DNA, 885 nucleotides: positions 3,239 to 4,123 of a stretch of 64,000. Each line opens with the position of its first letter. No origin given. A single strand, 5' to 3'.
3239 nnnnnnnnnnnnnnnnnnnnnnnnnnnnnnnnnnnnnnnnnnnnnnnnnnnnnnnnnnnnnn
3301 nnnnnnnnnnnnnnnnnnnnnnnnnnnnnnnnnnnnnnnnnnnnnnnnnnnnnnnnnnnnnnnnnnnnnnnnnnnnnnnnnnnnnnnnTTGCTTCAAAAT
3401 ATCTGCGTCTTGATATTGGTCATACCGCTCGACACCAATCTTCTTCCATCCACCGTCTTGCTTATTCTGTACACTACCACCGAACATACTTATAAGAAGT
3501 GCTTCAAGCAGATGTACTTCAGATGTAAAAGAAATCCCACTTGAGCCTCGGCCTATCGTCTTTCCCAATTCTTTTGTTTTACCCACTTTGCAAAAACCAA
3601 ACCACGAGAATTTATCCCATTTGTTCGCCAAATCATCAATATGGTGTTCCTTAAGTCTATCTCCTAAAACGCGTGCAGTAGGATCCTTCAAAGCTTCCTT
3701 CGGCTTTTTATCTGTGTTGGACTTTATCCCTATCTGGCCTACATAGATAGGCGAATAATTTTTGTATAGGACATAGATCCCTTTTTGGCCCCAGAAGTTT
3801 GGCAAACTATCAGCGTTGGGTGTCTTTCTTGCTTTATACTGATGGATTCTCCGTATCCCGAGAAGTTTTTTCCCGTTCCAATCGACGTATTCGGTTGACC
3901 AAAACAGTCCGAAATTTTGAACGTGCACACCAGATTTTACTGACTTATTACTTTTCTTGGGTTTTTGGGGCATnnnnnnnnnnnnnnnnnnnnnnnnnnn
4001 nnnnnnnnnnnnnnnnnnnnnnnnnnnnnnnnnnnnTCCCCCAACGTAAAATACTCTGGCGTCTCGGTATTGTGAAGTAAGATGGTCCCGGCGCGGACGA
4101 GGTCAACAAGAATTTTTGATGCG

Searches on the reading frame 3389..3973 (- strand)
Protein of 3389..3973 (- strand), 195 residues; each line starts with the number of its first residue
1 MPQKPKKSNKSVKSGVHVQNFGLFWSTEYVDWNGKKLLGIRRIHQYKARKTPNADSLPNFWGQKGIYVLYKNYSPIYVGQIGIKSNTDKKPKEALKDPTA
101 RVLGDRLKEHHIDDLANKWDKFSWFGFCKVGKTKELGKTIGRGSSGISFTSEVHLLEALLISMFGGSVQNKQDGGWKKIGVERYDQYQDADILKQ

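Call 39: search_protein_families(library=pfam, alignment_id=A4, max_evalue=0.01)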
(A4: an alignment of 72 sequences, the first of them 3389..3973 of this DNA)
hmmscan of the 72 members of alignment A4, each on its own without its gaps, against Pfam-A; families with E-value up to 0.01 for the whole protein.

A. member 1, window:3389-3973:- (195 aa): 0 families

B. families by the number of members that match (of 72 scanned): 20 families
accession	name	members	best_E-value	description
PF20815.3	GIY_YIG_2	13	2.4e-05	GIY-YIG catalytic domain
PF05066.19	HARE-HTH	11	4.6e-16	HB1, ASXL, restriction endonuclease HTH domain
PF01541.30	GIY-YIG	5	4.2e-05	GIY-YIG catalytic domain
PF25318.1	WH_GDS1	2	0.00012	GDS1 winged helix domain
PF01381.28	HTH_3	1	7.1e-24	Helix-turn-helix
PF13560.12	HTH_31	1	5.4e-14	Helix-turn-helix domain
PF12844.13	HTH_19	1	7.9e-12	Helix-turn-helix domain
PF07022.19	Phage_CI_repr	1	0.00021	Bacteriophage CI repressor helix-turn-helix domain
PF05179.20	CDC73_C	1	0.00038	RNA pol II accessory factor, Cdc73 family, C-terminal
PF13518.12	HTH_28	1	0.00041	Helix-turn-helix domain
PF03762.22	VOMI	1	0.002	Vitelline membrane outer layer protein I (VOMI)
PF24706.1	DUF7669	1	0.0021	Domain of unknown function (DUF7669)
PF05580.18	Peptidase_S55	1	0.0028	SpoIVB peptidase S55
PF13339.11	AATF-Che1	1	0.0033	Apoptosis antagonizing transcription factor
PF01986.22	DUF123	1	0.0039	Domain of unknown function DUF123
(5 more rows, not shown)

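Call 40: search_protein_families(library=padloc, alignment_id=A4, max_evalue=0.01)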
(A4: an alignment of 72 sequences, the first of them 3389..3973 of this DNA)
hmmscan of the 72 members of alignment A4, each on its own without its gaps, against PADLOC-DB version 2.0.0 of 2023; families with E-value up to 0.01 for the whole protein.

A. member 1, window:3389-3973:- (195 aa): 0 families

B. families by the number of members that match (of 72 scanned): 25 families
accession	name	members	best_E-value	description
PDLC04925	PDC-S14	29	2.8e-06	-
PDLC04922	PDC-S14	4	1.9e-05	-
PDLC04921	PDC-S14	4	4.1e-05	-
PDLC03975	UzuA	4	0.00017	-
PDLC04923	PDC-S14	4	0.0006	-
PDLC03951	RmrA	1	1.9e-10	-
PDLC03949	RmrA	1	5.7e-08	-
PDLC03947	RmrA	1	1.5e-07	-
PDLC02926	HTH_VI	1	4.2e-07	-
PDLC03952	RmrA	1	6.3e-07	-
PDLC04142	capH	1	2.8e-05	capH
PDLC03954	RmrA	1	2.9e-05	-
PDLC04757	PDC-M64B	1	3.1e-05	-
PDLC00266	PtuA1|PtuA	1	8.3e-05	AAA ATPase domain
PDLC03669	Control_protein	1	0.00031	control protein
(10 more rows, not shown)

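Call 43: search_protein_families(library=ncbifam, alignment_id=A4, max_evalue=0.01)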
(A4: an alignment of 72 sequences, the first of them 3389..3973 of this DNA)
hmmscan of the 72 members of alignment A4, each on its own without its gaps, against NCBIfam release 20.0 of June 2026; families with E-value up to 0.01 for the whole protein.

A. member 1, window:3389-3973:- (195 aa): 0 families

B. families by the number of members that match (of 72 scanned): 14 families
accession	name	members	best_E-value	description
NF007257.0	PRK09706.1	1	7.9e-09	transcriptional repressor DicA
NF041951.1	phage_RstR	1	4.2e-08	RstR family transcriptional repressor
TIGR00270.2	TIGR00270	1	1.2e-07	multiprotein bridging factor aMBF1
TIGR03830.1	CxxCG_CxxCG_HTH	1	1.8e-07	type II TA system antitoxin MqsA family protein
NF003162.0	PRK04140.1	1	2.3e-07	transcriptional regulator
TIGR03070.1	couple_hipB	1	4.2e-07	type II toxin-antitoxin system Y4mF family antitoxin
NF007271.0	PRK09726.1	1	0.00039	type II toxin-antitoxin system antitoxin HipB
NF009330.0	PRK12688.1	1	0.0019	flagellin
NF047542.1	telomere_Tap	1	0.0033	telomere-associated protein Tap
TIGR00194.1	uvrC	1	0.0038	excinuclease ABC subunit UvrC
NF053720.1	NsdA_fam_reg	1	0.006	NsdA family TPR-like regulatory protein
NF041265.1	NadS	1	0.0063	NadS family protein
NF007481.0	PRK10072.1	1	0.0073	HTH-type transcriptional regulator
NF047948.1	male_kill_WMK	1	0.0098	WO male-killing family protein Wmk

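Call 44: search_protein_families(library=phrogs, alignment_id=A4, max_evalue=0.01)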
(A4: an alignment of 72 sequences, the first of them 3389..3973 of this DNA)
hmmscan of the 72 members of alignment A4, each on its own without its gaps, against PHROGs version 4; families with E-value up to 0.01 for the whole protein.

A. member 1, window:3389-3973:- (195 aa): 0 families

B. families by the number of members that match (of 72 scanned): 29 families (the first 25 are shown)
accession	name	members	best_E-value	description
phrog_1111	-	5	0.00022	endonuclease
phrog_16880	-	3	0.00013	endonuclease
phrog_8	-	1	5e-23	transcriptional regulator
phrog_3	-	1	2.8e-17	transcriptional repressor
phrog_4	-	1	6.5e-17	transcriptional repressor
phrog_2104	-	1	4.6e-15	-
phrog_2439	-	1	3.7e-13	transcriptional regulator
phrog_2328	-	1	3.9e-09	transcriptional repressor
phrog_664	-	1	1.1e-08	DNA binding protein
phrog_1373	-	1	1.3e-07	transcriptional regulator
phrog_4779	-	1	2.5e-07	transcriptional regulator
phrog_5823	-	1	2.3e-06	transcriptional regulator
phrog_769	-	1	1.4e-05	transcriptional repressor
phrog_4836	-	1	2.2e-05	CII-like regulator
phrog_35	-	1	2.6e-05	transcriptional repressor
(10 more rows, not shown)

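Call 45: find_homologous_proteins(query=A4, max_evalue=0.00001)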
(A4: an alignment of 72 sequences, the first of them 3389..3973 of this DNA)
Query A4 (72 sequences) (195 aa, profile of the alignment): 909 proteins with E <= 0.00001 among 8000 candidates; the best 120 are listed.
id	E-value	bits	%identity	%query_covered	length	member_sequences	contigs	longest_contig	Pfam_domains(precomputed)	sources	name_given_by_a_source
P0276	4.2e-72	260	36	96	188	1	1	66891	-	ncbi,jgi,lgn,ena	ncbi:MAG: GIY-YIG nuclease family protein [Candidatus Paceibacterota bacterium]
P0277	3.0e-71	258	35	88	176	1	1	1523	-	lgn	-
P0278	8.6e-71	256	34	90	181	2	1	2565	-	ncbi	-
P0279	1.1e-70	256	36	97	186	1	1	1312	-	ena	-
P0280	2.2e-70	255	32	88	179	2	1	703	-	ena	-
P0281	2.8e-70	254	35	90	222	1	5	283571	-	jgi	jgi:hypothetical protein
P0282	2.9e-70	254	33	88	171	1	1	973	-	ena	-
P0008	6.1e-70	253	35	88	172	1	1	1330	-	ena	-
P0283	1.1e-69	252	37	58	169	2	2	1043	-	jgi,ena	jgi:hypothetical protein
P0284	1.1e-69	252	36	88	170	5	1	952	-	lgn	-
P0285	1.6e-69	252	32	88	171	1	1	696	-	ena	-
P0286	1.9e-69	252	31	90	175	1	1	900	-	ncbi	-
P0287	2.1e-69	252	36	89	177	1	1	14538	-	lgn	-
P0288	3.4e-69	251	34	90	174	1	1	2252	-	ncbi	-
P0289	5.6e-69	250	35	90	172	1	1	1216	PF20815.4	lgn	-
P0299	2.5e-68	248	31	89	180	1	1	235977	-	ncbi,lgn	ncbi:MAG: GIY-YIG nuclease family protein [Alphaproteobacteria bacterium]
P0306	4.8e-68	247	35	97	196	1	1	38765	PF20815.4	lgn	-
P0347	3.1e-66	241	34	90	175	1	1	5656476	-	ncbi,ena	-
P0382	4.1e-65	237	31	91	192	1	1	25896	PF20815.4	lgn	-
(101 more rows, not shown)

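Call 63: predict_structure(alignment_id=A6)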
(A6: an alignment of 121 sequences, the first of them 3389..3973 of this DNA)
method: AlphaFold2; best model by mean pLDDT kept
length: 195 residues; sequences in the alignment: 121
mean_pLDDT: 80.5   pTM: 0.77
mean pLDDT of the five models: 80.5, 78.7, 78.3, 77.8, 73.9
residues with pLDDT >= 90: 76; 70-90: 68; 50-70: 49; < 50: 2
segments of 3 or more residues with pLDDT < 50: none
pLDDT, mean of each block of 10 residues (from residue 1): 74 69 94 89 65 88 94 94 68 67 94 97 94 84 61 78 64 75 89 64
secondary structure, 60 per line:
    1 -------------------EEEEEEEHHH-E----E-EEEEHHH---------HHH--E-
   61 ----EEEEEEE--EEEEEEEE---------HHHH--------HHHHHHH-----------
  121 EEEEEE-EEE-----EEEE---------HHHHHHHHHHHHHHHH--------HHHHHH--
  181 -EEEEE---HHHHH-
elements in order: E20-26 E38-41 E65-71 E74-81 H91-94 H103-109 E121-126 E128-130 E136-139 H149-164 H173-178 E182-186 H190-194

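Call 71: search_dna_similar(query=window:3389-3973:-, collection=phages, mode=protein, max_evalue=0.001, max_rows=15)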
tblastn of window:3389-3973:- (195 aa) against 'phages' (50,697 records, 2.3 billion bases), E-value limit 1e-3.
Records with a match: 4; places in all: 4; records where one place covers at least 80% of the query: 0.
Best place of each record, by identity: <60% 4.
By first word of the organism name: Ralstonia 2; Synechococcus 2.
By host as written in the record: Ralstonia solanacearum 2; Synechococcus sp. 1; Synechococcus sp. PCC 7002 1.
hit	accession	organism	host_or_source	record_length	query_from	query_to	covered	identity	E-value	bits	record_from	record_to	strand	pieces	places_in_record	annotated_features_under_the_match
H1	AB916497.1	Ralstonia phage RS138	Ralstonia solanacearum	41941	18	187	79%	32.1%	2e-6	74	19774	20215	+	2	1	integron gene cassette protein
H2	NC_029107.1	Ralstonia phage RS138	Ralstonia solanacearum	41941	18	187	79%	32.1%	2e-6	74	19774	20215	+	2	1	integron gene cassette protein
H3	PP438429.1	Synechococcus phage Ssp-JY39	Synechococcus sp.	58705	18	163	75%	30.3%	7e-10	63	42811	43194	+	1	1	hypothetical protein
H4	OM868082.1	Synechococcus phage Yong-M2-251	Synechococcus sp. PCC 7002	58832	18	163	75%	30.3%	7e-10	63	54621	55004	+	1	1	endonuclease II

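Call 72: search_dna_similar(query=window:3389-3973:-, collection=plasmids, mode=protein, max_evalue=0.001, max_rows=20)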
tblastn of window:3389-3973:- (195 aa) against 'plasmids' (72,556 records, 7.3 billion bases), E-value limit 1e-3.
Records with a match: 7; places in all: 7; records where one place covers at least 80% of the query: 6.
Best place of each record, by identity: <60% 7.
By first word of the organism name: Ralstonia 5; Solidesulfovibrio 1; Methylorubrum 1.
By predicted mobility (MOB-suite, as given by PLSDB): non-mobilizable 7.
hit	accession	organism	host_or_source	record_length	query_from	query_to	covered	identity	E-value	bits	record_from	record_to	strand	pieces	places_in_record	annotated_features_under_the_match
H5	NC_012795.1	Solidesulfovibrio magneticus RS-1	-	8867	18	193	90%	33.5%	2e-14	78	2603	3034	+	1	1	HTH domain-containing protein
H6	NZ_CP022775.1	Ralstonia solanacearum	Solanum tuberosum,single cell,Potato ...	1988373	18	187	87%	31.0%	1e-8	61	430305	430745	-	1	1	none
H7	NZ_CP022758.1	Ralstonia solanacearum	Solanum tuberosum,single cell,Potato ...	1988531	18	187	87%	31.0%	1e-8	61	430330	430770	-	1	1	none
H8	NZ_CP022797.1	Ralstonia solanacearum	Solanum tuberosum,single cell,Potato ...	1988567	18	187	87%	31.0%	1e-8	61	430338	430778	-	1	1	none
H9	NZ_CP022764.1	Ralstonia solanacearum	Solanum tuberosum,single cell,Potato ...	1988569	18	187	87%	31.0%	1e-8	61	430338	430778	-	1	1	none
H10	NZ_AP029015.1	Ralstonia pseudosolanacearum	-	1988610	18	187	87%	31.0%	1e-8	61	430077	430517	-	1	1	none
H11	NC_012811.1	Methylorubrum extorquens AM1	-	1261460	16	165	77%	32.3%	8e-13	73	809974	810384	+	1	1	none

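Call 73: get_annotated_region(hit=H1, flank=4000)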
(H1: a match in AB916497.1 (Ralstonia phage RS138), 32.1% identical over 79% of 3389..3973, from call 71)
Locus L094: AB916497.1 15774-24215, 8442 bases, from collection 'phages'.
description: Ralstonia phage RS138 DNA, complete genome.
organism: Ralstonia phage RS138 (NCBI taxid 1483485)
taxonomy: Viruses; Duplodnaviria; Heunggongvirae; Uroviricota; Caudoviricetes
host: Ralstonia solanacearum; source: -; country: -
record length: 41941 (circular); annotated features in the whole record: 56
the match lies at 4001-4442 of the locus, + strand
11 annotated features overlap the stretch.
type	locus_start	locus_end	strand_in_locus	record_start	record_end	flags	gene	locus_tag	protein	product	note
CDS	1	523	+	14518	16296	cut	-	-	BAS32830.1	hypothetical protein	ORF32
CDS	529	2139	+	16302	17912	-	-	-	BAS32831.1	portal protein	ORF33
CDS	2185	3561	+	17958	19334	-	-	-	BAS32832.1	virion morphogenesis protein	ORF34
CDS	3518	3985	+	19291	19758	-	-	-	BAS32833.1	virion morphogenesis protein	ORF35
CDS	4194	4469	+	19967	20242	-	-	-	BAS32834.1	integron gene cassette protein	ORF36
CDS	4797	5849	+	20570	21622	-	-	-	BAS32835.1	Mu-like prophage I protein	ORF37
CDS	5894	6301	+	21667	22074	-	-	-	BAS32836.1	bacteriophage protein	ORF38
CDS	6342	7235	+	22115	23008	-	-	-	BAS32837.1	head protein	ORF39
CDS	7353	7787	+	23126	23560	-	-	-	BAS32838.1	Mu phage uncharacterized protein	ORF40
CDS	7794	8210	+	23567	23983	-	-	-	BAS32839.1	hypothetical protein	ORF41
CDS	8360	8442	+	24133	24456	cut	-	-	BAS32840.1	hypothetical protein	ORF42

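Call 74: get_annotated_region(hit=H5, flank=4000)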
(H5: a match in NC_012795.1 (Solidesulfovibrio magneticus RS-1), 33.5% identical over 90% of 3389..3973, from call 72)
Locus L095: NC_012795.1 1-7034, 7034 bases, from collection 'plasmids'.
description: Solidesulfovibrio magneticus RS-1 plasmid pDMC2, complete sequence
organism: Solidesulfovibrio magneticus RS-1 (NCBI taxid 573370)
taxonomy: Bacteria; Thermodesulfobacteriota; Desulfovibrionia; Desulfovibrionales; Desulfovibrionaceae; Solidesulfovibrio; Solidesulfovibrio magneticus; Solidesulfovibrio magneticus RS-1
host: -; source: -; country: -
typing (MOB-suite, as given by PLSDB): non-mobilizable
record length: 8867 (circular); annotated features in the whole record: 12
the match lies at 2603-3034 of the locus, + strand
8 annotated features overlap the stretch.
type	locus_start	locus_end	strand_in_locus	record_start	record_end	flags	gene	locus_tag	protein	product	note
CDS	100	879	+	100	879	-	-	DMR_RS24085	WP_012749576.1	AAA family ATPase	-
CDS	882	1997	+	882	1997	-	-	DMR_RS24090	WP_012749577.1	hypothetical protein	-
CDS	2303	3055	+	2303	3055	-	-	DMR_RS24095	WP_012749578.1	HTH domain-containing protein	GO:0006351 - DNA-templated transcription [Evidence IEA]; GO:0006355 - regulation of DNA-templated transcription ...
CDS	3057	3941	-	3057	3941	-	-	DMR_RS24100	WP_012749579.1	DnaB-like helicase C-terminal domain-containing protein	GO:0006260 - DNA replication [Evidence IEA]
CDS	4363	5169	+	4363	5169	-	-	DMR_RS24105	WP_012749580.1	DnaB-like helicase C-terminal domain-containing protein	GO:0006260 - DNA replication [Evidence IEA]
CDS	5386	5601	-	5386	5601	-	-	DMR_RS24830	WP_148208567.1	hypothetical protein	-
CDS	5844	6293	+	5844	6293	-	-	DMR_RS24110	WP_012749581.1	hypothetical protein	-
CDS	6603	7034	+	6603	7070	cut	-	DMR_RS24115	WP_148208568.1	hypothetical protein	-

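Call 80: find_encoding_contigs(protein=P0347, flank=10000, max_places=1)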
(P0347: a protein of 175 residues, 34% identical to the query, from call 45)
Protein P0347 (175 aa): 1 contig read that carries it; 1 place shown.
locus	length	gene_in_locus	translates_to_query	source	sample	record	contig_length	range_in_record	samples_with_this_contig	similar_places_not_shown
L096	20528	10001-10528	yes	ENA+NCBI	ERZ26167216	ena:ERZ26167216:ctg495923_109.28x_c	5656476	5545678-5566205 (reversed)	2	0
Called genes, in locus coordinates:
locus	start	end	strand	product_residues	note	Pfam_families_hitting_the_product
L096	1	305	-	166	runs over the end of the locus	PF01467:CTP_transf_like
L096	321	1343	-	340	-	-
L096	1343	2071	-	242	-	-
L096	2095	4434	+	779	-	PF01555:N6_N4_Mtase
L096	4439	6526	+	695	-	PF00580:UvrD-helicase, PF13481:AAA_25 (faint), PF13245:AAA_19 (weak), PF13361:UvrD_C, PF13538:UvrD_C_2 (faint)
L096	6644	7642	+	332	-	PF02646:RmuC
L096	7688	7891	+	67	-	-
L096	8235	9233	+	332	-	PF03372:Exo_endo_phos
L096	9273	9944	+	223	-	-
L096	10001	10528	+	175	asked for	-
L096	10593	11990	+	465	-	-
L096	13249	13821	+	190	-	-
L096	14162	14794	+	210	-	PF00485:PRK (faint)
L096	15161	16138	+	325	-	PF14175:YaaC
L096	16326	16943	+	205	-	-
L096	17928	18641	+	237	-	PF00702:Hydrolase, PF13419:HAD_2, PF13242:Hydrolase_like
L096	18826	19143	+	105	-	PF00216:Bac_DNA_binding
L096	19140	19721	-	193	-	PF00239:Resolvase, PF13936:HTH_38 (faint)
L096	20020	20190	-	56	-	-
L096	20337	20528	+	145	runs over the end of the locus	PF01381:HTH_3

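Call 81: find_encoding_contigs(protein=P0299, flank=10000, max_places=1)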
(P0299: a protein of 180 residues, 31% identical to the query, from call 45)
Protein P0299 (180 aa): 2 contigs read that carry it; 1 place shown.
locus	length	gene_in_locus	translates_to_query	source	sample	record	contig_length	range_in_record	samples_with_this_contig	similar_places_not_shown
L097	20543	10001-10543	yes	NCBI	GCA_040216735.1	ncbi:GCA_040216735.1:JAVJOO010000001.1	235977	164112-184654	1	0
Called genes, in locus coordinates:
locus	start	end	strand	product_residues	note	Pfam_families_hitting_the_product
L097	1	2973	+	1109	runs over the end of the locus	PF06803:DUF1232 (weak)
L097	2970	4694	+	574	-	PF08378:NERD (weak), PF04851:ResIII (weak), PF00270:DEAD (weak), PF09848:SLFN-g3_helicase (weak), PF13401:AAA_22 (faint), PF13604:AAA_30 (weak), PF13538:UvrD_C_2 (weak)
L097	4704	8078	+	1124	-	PF00271:Helicase_C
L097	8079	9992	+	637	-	PF09369:MZB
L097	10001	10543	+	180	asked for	-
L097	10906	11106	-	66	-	PF03884:YacG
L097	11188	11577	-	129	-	PF06170:DUF983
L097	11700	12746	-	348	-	PF03193:RsgA_GTPase, PF00005:ABC_tran (weak), PF01926:MMR_HSR1 (weak)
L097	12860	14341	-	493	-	PF10150:RNase_E_G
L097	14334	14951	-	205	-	PF02545:Maf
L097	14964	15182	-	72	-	PF01176:eIF-1a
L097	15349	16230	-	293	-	PF00126:HTH_1, PF03466:LysR_substrate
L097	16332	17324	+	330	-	PF05368:NmrA, PF01370:Epimerase, PF13460:NAD_binding_10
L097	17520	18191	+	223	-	-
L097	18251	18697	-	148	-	PF01451:LMWPc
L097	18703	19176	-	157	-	PF06793:UPF0262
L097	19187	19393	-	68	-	-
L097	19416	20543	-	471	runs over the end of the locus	PF20695:UbiD_N (weak), PF01977:UbiD, PF20696:UbiD_C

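Call 83: fold_search(model_id=the predicted structure, library=pdb)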
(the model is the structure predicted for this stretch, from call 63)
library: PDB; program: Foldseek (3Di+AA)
matches with E <= 10: 48; with E <= 0.001: 0
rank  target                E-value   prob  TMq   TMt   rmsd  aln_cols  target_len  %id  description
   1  1yd2                  2.5e-01  0.44  0.23  0.43   7.6       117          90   14  Crystal structure of the GIY-YIG N-terminal endonuclease domain of UvrC from Thermotoga maritima: Point mutant Y19F boun (released 2005-03-01)
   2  1ycz                  2.8e-01  0.47  0.23  0.44   7.3       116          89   15  Crystal structure of the GIY-YIG N-terminal endonuclease domain of UvrC from Thermotoga maritima (released 2005-03-01)
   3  1yd3                  3.0e-01  0.41  0.23  0.43   7.6       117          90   14  Crystal structure of the GIY-YIG N-terminal endonuclease domain of UvrC from Thermotoga maritima: Point mutant Y43F boun (released 2005-03-01)
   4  1yd4                  4.7e-01  0.35  0.23  0.44   5.8       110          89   14  Crystal structure of the GIY-YIG N-terminal endonuclease domain of UvrC from Thermotoga maritima: Point mutant Y29F boun (released 2005-03-01)
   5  1yd5                  5.4e-01  0.35  0.23  0.43   5.7       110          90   15  Crystal structure of the GIY-YIG N-terminal endonuclease domain of UvrC from Thermotoga maritima: Point mutant N88A boun (released 2005-03-01)
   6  8yh9_G                1.6e+00  0.02  0.14  0.10  19.5       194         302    9  Type I-FHNH Cascade complex (released 2024-07-31)
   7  5d8d_F                2.1e+00  0.02  0.12  0.10  13.2       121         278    8  Crystal structure of D-alanine-D-alanine ligase from Acinetobacter baumannii (released 2016-08-17)
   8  5dmx_C                2.1e+00  0.02  0.13  0.11  17.2       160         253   10  Crystal structure of D-alanine-D-alanine ligase from Acinetobacter baumannii, space group p212121 (released 2016-08-17)
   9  5d8d_B                2.5e+00  0.02  0.12  0.09  14.2       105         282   11  Crystal structure of D-alanine-D-alanine ligase from Acinetobacter baumannii (released 2016-08-17)
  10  5dmx_F                2.5e+00  0.01  0.12  0.11  16.7       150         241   12  Crystal structure of D-alanine-D-alanine ligase from Acinetobacter baumannii, space group p212121 (released 2016-08-17)
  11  9e5c_7c               2.7e+00  0.02  0.13  0.08  17.3       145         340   10  Cryo-EM structure of 96 nm repeat of microtubule doublet from T. brucei flagellum (released 2025-03-12)
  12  5dmx_A                3.1e+00  0.01  0.12  0.10  17.1       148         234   13  Crystal structure of D-alanine-D-alanine ligase from Acinetobacter baumannii, space group p212121 (released 2016-08-17)
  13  4v17_A                3.3e+00  0.01  0.10  0.12  15.2       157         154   11  Structure of a novel carbohydrate binding module from glycoside hydrolase family 5 glucanase from Ruminococcus flavefa (released 2016-01-20)
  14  8wod_O                3.7e+00  0.01  0.14  0.07  16.4       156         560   12  Cryo-EM structure of SIR2/HerA complex (released 2024-09-11)
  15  5d8d_C                4.0e+00  0.01  0.11  0.09  13.4       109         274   12  Crystal structure of D-alanine-D-alanine ligase from Acinetobacter baumannii (released 2016-08-17)
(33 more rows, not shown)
